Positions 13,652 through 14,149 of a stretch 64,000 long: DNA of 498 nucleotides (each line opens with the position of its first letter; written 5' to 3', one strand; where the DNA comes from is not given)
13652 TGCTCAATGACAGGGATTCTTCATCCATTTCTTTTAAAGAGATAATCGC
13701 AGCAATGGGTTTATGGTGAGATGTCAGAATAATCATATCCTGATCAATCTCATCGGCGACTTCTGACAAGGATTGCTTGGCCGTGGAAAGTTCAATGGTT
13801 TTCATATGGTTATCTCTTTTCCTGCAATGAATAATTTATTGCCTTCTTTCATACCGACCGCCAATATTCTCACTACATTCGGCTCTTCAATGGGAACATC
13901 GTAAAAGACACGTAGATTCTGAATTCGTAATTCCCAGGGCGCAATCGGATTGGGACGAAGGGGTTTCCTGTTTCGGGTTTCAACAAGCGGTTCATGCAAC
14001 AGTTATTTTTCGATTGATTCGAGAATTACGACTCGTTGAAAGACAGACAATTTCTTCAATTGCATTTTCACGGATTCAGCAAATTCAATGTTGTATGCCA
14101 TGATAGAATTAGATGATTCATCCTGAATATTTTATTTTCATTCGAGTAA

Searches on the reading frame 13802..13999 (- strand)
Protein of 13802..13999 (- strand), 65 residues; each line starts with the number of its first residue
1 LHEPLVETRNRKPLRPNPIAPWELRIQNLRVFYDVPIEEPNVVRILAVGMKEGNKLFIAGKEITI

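Call 3: search_protein_families(library=pfam, proteins=[window:13802-13999:-], max_evalue=1)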
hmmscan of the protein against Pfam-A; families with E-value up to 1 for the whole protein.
window:13802-13999:- (65 aa): 1 family
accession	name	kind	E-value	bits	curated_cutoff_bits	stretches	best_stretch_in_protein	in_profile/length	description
PF05016.21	ParE_toxin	-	0.0088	17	23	1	13-49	45-83/89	ParE toxin of type II toxin-antitoxin system, parDE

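Call 4: search_protein_families(library=ncbifam, proteins=[window:13802-13999:-], max_evalue=1)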
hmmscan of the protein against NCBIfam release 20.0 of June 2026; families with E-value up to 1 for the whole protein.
window:13802-13999:- (65 aa): 0 families
